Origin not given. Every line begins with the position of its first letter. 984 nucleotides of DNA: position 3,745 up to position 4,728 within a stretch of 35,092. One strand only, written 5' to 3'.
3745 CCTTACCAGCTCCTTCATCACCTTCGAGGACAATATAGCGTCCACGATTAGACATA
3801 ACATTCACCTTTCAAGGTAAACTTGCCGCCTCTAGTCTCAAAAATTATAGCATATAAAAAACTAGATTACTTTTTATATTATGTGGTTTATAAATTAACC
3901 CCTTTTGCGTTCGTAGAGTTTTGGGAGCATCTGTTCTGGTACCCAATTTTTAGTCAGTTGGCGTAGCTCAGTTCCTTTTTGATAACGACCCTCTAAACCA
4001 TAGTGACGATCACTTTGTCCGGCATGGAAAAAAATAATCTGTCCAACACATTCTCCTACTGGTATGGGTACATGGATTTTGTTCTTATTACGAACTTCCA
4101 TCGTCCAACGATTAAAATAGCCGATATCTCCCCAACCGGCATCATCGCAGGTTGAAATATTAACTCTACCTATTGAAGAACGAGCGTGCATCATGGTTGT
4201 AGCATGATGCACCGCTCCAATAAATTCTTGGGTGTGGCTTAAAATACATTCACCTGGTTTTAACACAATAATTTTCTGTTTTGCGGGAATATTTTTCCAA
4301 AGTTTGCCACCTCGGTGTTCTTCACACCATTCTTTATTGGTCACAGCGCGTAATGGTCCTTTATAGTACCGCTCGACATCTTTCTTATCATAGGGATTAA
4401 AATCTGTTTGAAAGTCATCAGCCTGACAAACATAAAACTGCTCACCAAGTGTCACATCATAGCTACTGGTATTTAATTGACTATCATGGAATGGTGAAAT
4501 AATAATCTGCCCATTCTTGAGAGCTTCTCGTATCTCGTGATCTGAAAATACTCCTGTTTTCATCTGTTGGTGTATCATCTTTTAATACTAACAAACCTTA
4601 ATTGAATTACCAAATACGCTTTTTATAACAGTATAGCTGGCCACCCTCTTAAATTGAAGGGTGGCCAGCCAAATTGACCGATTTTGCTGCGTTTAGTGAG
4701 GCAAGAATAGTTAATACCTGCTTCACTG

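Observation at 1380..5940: Higher-GC, self-contained thymidylate-synthesis island wedged between rplA and rplJ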

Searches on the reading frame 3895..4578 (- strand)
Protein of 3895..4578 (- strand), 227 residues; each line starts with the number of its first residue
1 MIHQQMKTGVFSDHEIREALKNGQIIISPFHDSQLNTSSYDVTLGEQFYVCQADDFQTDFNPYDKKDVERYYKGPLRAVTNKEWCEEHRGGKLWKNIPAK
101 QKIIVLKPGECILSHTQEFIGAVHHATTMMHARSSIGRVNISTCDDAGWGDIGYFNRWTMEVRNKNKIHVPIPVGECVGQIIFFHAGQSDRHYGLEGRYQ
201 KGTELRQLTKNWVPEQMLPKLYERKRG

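Call 6: search_protein_families(library=pfam, proteins=[window:3895-4578:-], max_evalue=0.01)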
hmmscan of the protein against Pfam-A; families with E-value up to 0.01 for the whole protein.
window:3895-4578:- (227 aa): 2 families
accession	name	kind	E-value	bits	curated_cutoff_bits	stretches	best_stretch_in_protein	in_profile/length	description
PF22769.1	DCD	-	5.6e-31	108.1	27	1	11-184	2-151/153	dCTP deaminase-like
PF06559.16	DCD_N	-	0.00071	19.9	21.4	0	8-53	2-48/164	2'-deoxycytidine 5'-triphosphate deaminase (DCD) N-terminal domain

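Call 7: search_protein_families(library=ncbifam, proteins=[window:3895-4578:-], max_evalue=0.01)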
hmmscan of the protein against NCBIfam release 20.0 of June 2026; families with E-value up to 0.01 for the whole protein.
window:3895-4578:- (227 aa): 3 families
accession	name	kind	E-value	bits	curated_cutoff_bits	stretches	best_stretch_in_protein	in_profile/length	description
TIGR02274.1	dCTP_deam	equivalog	6.8e-25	87.8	92.8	1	11-204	2-174/180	dCTP deaminase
NF005734.0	PRK07559.1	equivalog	3.4e-07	29.4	283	0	3-53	4-55/368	2'-deoxycytidine 5'-triphosphate deaminase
NF002598.0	PRK02253.1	equivalog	0.0055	16.2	130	0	96-201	63-163/167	deoxyuridine 5'-triphosphate nucleotidohydrolase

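Call 36: search_protein_families(library=phrogs, proteins=[window:3895-4578:-], max_evalue=0.01)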
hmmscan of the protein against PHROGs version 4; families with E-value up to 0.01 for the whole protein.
window:3895-4578:- (227 aa): 1 family
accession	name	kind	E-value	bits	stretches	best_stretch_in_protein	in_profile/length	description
phrog_1663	-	DNA, RNA and nucleotide metabolism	5.4e-30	105.5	1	4-203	45-211/303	dCTP deaminase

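Call 37: find_homologous_proteins(query=window:3895-4578:-, max_evalue=0.001)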
Query window:3895-4578:- (227 aa): 2003 proteins with E <= 0.001 among 2041 candidates; the best 120 are listed.
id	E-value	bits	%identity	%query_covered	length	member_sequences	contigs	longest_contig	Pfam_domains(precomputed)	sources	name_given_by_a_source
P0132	2.7e-98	346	67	96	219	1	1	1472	PF22769.2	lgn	-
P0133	2.5e-96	340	67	94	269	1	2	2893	PF22769.2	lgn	-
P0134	1.3e-95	337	67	94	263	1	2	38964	PF22769.2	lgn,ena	-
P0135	2.7e-94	333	63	97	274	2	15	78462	PF22769.2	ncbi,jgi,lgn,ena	-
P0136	6.2e-94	332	66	94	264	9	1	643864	PF22769.2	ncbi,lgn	ncbi:MAG: deoxycytidine triphosphate deaminase [Candidatus Saccharibacteria bacterium]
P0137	1.1e-93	331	66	94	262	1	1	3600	PF22769.2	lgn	-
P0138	1.9e-93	330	65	94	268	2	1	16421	PF22769.2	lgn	-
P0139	1.5e-92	327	66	94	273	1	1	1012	PF22769.2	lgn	-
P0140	6.3e-92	325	63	96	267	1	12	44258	PF22769.2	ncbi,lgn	-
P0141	1.1e-90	321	63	94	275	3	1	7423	PF22769.2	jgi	jgi:dCTP deaminase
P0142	3.8e-90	320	63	94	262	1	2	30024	PF22769.2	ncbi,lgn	-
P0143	2.7e-88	314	64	94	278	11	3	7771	PF22769.2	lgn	-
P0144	8.7e-83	295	56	96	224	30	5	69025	PF22769.2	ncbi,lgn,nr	ncbi:MAG: deoxycytidine triphosphate deaminase [Patescibacteria group bacterium]|nr:deoxycytidine tr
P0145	1.5e-80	288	57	96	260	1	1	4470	PF22769.2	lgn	-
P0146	9.5e-78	279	55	96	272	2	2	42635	PF22769.2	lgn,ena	-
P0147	1.2e-77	279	56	96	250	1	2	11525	PF22769.2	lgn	-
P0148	4.1e-77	277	56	96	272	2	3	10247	PF22769.2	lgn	-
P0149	3.7e-76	274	55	96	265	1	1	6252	PF22769.2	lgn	-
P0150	6.9e-75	270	54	96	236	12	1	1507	PF22769.2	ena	-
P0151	7.0e-75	270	52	96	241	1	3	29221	PF22769.2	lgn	-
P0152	1.1e-74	269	53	96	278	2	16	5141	PF22769.2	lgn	-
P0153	1.6e-74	268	54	96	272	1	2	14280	PF22769.2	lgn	-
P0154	5.3e-74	267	53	96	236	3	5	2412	PF22769.2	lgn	-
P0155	1.2e-73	266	53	96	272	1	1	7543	PF22769.2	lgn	-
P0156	1.6e-73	265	52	96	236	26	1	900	PF22769.2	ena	-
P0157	1.6e-73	265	54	93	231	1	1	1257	PF22769.2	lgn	-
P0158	1.8e-73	265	53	96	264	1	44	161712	PF22769.2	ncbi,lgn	-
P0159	6.5e-73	263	53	96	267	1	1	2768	PF22769.2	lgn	-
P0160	7.1e-73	263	94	53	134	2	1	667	PF22769.2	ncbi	-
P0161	1.5e-72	262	54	96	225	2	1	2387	PF22769.2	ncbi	-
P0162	2.5e-72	261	52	96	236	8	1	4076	PF22769.2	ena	-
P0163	5.0e-72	260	53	96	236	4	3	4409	PF22769.2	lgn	-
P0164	6.6e-71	257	52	96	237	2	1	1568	PF22769.2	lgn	-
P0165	1.0e-70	256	52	100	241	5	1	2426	PF22769.2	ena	-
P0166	1.5e-70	255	51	96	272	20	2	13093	PF22769.2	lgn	-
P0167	6.1e-70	253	53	96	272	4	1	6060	PF22769.2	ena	-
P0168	9.0e-70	253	53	96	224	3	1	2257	PF22769.2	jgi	jgi:deoxycytidine triphosphate deaminase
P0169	1.5e-69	252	53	97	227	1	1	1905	PF22769.2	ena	-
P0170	2.1e-69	252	52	96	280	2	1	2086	PF22769.2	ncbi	-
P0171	2.3e-68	248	52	97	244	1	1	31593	PF22769.2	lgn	-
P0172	7.0e-68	247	50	97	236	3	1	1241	PF22769.2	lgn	-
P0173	1.7e-67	245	52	97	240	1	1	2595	PF22769.2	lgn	-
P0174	1.8e-67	245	51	96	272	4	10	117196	PF22769.2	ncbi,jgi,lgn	jgi:dCTP deaminase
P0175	1.9e-67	245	54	96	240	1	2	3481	PF22769.2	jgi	jgi:deoxycytidine triphosphate deaminase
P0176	3.1e-67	245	52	96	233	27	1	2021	PF22769.2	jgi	-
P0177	3.7e-67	244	52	96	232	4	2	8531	PF22769.2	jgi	jgi:deoxycytidine triphosphate deaminase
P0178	4.5e-67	244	52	96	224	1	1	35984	PF22769.2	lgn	-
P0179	4.8e-67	244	51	96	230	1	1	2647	PF22769.2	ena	-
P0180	6.1e-67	244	50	96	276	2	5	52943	PF22769.2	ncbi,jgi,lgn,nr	ncbi:MAG: dCTP deaminase [Patescibacteria group bacterium]|jgi:dCTP deaminase|nr:dCTP deaminase [Pat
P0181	8.0e-67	243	51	96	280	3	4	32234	PF22769.2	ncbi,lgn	-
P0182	8.4e-67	243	52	96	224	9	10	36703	PF22769.2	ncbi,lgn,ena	-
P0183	1.4e-66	242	50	96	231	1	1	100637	PF22769.2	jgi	jgi:dCTP deaminase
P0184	1.6e-66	242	49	96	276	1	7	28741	PF22769.2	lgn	-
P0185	2.8e-66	241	50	97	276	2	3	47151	PF22769.2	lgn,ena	-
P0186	3.2e-66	241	53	96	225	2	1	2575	PF22769.2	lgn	-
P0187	5.3e-66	241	50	96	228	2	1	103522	PF22769.2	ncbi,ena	-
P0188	6.7e-66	240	50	96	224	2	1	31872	PF22769.2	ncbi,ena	-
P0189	1.0e-65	240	52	96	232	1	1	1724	PF22769.2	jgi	jgi:deoxycytidine triphosphate deaminase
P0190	1.4e-65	239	52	96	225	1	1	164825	PF22769.2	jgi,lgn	jgi:deoxycytidine triphosphate deaminase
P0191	1.9e-65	239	49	96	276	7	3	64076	PF22769.2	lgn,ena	-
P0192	2.0e-65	239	50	96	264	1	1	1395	PF22769.2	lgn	-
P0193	2.7e-65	238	49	96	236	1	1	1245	PF22769.2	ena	-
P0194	3.6e-65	238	53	96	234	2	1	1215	PF22769.2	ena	-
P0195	3.9e-65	238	51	96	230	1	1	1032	PF22769.2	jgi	jgi:deoxycytidine triphosphate deaminase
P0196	4.0e-65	238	50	96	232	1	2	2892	PF22769.2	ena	-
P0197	5.8e-65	237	52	96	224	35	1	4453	PF22769.2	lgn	-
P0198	9.0e-65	237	51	96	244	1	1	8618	PF22769.2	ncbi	-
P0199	9.8e-65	236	51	96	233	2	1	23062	PF22769.2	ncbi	-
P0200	1.1e-64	236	50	96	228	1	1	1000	PF22769.2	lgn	-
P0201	1.1e-64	236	50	96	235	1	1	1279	PF22769.2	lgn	-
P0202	1.2e-64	236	50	96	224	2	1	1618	PF22769.2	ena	-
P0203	1.2e-64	236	52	96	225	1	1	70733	PF22769.2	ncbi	-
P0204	1.6e-64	236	50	96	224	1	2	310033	PF22769.2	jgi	jgi:dCTP deaminase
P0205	1.7e-64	236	49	96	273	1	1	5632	PF22769.2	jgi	jgi:dCTP deaminase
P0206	1.8e-64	236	50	96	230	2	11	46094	PF22769.2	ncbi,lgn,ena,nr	ncbi:deoxycytidine triphosphate deaminase [bacterium]|nr:deoxycytidine triphosphate deaminase [bacte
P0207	2.4e-64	235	50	98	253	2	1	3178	PF22769.2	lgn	-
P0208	2.7e-64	235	50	96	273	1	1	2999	PF22769.2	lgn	-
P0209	3.0e-64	235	51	96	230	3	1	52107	PF22769.2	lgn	-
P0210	3.0e-64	235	52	96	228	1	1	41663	PF22769.2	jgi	jgi:deoxycytidine triphosphate deaminase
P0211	9.2e-64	233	51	96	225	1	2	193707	PF22769.2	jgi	jgi:deoxycytidine triphosphate deaminase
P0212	9.3e-64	233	50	96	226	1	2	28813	PF22769.2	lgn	-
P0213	9.6e-64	233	50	97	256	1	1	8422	PF22769.2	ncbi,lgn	-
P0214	9.8e-64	233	48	96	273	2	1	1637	PF22769.2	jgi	-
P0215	1.0e-63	233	51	94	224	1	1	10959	PF22769.2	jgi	jgi:dCTP deaminase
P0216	1.2e-63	233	49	96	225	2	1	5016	PF22769.2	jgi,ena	jgi:dCTP deaminase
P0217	2.0e-63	232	49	96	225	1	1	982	PF22769.2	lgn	-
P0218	3.3e-63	231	49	96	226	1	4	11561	PF22769.2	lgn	-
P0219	4.4e-63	231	51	96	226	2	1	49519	PF22769.2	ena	-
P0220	6.0e-63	231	50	96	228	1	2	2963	PF22769.2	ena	-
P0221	6.1e-63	231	49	96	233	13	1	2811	PF22769.2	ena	-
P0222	6.5e-63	230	50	96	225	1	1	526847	PF22769.2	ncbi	-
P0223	7.3e-63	230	48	96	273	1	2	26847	PF22769.2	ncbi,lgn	-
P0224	8.6e-63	230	48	97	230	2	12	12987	PF22769.2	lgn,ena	-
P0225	8.9e-63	230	50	96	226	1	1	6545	PF22769.2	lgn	-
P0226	1.0e-62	230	51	97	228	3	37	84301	PF22769.2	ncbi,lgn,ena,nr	ncbi:dCTP deaminase [Candidatus Saccharibacteria bacterium]|nr:dCTP deaminase [Candidatus Sacchariba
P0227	1.4e-62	229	48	96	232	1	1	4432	PF22769.2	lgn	-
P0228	1.8e-62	229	50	97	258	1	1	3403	PF22769.2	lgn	-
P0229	3.0e-62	228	48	96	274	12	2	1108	PF22769.2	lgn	-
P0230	3.0e-62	228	51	96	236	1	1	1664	PF22769.2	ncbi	-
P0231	3.5e-62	228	49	96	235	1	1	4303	PF22769.2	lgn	-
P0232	4.6e-62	228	48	96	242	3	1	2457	PF22769.2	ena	-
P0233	4.7e-62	228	48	96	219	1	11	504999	PF22769.2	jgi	jgi:dCTP deaminase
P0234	5.3e-62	227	49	96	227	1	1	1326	PF22769.2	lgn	-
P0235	5.8e-62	227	49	97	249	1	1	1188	PF22769.2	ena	-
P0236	5.8e-62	227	48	96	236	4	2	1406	PF22769.2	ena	-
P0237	5.9e-62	227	50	97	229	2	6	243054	PF22769.2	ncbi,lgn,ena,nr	ncbi:MAG: dCTP deaminase [Candidatus Saccharibacteria bacterium]|nr:dCTP deaminase [Candidatus Sacch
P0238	6.0e-62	227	48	96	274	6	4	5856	PF22769.2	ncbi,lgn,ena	-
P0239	7.3e-62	227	48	97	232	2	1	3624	PF22769.2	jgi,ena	-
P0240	9.5e-62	227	50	96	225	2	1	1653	PF22769.2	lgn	-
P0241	1.0e-61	227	49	96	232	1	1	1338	PF22769.2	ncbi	-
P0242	1.1e-61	226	49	96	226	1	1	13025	PF22769.2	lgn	-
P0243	1.3e-61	226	47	97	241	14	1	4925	PF22769.2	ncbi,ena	-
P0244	1.3e-61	226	48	96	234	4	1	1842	PF22769.2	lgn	-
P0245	1.4e-61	226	50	96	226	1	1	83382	PF22769.2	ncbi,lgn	-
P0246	1.8e-61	226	49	95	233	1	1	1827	PF22769.2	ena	-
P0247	1.9e-61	226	48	95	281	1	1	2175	PF22769.2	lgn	-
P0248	1.9e-61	226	48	96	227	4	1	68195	PF22769.2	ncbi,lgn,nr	ncbi:MAG: Deoxycytidine triphosphate deaminase [Candidatus Saccharibacteria bacterium]|nr:Deoxycytid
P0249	2.1e-61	226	50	96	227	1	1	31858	PF22769.2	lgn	-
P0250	2.4e-61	225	48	97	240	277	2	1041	PF22769.2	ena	-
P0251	2.5e-61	225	48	97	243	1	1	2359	PF22769.2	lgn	-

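Call 39: search_solved_structures(query=window:3895-4578:-, max_evalue=0.001, show_alignments=2)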
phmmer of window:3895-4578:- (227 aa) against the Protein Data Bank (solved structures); distinct sequences matched with E-value up to 0.001: 8.
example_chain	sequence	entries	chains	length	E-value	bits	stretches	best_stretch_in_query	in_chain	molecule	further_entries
4xjc_A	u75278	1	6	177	7.6e-15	58.3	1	100-210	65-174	Deoxycytidine triphosphate deaminase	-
1ogh_A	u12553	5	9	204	6.4e-11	45.5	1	10-185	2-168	BIFUNCTIONAL DEAMINASE/DIPHOSPHATASE | dCTP deaminase, dUMP-forming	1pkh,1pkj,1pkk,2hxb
3gf0_A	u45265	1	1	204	1.7e-10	44.1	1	10-185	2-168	dCTP deaminase, dUMP-forming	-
2qxx_A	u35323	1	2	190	1.9e-10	43.9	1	102-195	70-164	Deoxycytidine triphosphate deaminase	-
2hxd_A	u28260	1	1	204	4.2e-10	42.8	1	10-185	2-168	dCTP deaminase, dUMP-forming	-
2qlp_A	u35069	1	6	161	6.3e-10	42.2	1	102-186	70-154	Deoxycytidine triphosphate deaminase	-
4a6a_A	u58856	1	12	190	6.9e-10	42.1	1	102-195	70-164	DEOXYCYTIDINE TRIPHOSPHATE DEAMINASE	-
9ln0_A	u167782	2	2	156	0.00091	22.1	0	100-205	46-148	dCTP deaminase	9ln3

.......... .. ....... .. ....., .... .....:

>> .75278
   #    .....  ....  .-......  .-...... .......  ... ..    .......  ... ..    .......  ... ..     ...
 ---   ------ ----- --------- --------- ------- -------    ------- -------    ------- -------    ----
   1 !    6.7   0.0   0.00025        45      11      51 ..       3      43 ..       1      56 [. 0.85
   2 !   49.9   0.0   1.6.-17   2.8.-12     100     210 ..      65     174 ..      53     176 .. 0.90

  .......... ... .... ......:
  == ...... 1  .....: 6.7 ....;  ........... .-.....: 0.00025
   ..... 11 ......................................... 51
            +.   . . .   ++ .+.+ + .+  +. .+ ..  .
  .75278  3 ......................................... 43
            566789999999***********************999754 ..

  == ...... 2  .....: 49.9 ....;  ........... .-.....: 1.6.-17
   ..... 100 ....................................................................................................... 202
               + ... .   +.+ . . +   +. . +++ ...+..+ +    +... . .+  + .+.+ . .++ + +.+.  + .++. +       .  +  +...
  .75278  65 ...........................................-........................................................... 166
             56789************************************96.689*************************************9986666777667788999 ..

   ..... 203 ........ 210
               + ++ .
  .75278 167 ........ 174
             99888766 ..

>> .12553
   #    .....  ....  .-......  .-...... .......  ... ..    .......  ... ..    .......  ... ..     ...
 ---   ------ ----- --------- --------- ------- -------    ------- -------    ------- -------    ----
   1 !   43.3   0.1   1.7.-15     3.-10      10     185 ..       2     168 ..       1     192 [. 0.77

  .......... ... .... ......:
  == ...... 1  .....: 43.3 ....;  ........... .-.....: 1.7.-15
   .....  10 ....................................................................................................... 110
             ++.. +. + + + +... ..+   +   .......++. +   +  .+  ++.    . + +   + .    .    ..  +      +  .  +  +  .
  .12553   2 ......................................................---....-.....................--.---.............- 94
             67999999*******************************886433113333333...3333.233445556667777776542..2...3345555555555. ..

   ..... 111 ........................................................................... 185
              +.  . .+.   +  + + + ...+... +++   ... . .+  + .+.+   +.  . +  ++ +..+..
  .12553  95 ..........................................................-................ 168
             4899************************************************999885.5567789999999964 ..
